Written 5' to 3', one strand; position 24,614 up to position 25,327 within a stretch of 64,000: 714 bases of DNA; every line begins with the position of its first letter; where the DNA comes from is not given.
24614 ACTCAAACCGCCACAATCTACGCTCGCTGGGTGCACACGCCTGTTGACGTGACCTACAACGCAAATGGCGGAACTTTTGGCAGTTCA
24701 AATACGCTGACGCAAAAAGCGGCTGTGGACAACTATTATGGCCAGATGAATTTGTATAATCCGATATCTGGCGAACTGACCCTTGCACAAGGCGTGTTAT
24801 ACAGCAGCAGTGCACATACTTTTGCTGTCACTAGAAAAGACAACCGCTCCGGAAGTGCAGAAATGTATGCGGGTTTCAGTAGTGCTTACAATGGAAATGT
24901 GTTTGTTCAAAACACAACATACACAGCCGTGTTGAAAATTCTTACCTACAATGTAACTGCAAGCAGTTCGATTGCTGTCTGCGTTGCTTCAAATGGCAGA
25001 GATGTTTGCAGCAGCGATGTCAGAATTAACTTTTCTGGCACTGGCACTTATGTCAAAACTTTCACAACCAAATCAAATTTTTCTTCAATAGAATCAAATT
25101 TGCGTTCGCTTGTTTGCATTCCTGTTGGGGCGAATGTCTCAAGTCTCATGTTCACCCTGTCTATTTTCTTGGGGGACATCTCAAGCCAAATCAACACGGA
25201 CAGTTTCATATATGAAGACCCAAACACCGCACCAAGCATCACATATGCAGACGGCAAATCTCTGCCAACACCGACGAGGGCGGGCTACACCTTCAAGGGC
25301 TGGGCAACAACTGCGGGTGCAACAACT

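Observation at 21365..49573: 9402-residue tail-anchored surface protein built from more than 50 Listeria-Bacteroides repeats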

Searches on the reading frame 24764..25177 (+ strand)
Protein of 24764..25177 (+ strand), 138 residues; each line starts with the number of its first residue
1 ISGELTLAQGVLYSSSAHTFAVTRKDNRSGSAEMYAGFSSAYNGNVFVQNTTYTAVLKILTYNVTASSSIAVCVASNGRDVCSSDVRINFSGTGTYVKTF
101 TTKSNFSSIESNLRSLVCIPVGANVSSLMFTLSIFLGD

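Call 10: search_protein_families(library=pfam, proteins=[window:24764-25177:+], max_evalue=1)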
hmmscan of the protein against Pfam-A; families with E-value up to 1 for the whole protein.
window:24764-25177:+ (138 aa): 0 families

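Call 64: search_solved_structures(query=window:24764-25177:+, max_evalue=10)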
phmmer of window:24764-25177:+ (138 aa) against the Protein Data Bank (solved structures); distinct sequences matched with E-value up to 10: 2.
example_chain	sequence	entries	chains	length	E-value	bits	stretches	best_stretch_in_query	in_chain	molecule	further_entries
9d1z_C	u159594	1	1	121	1.3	12.8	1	79-119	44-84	Elongin-C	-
9d1i_C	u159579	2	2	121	1.5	12.6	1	80-119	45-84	Elongin-C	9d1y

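Call 86: search_protein_families(library=phrogs, proteins=[window:24764-25177:+], max_evalue=0.01)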
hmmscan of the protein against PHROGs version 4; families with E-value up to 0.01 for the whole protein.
window:24764-25177:+ (138 aa): 0 families
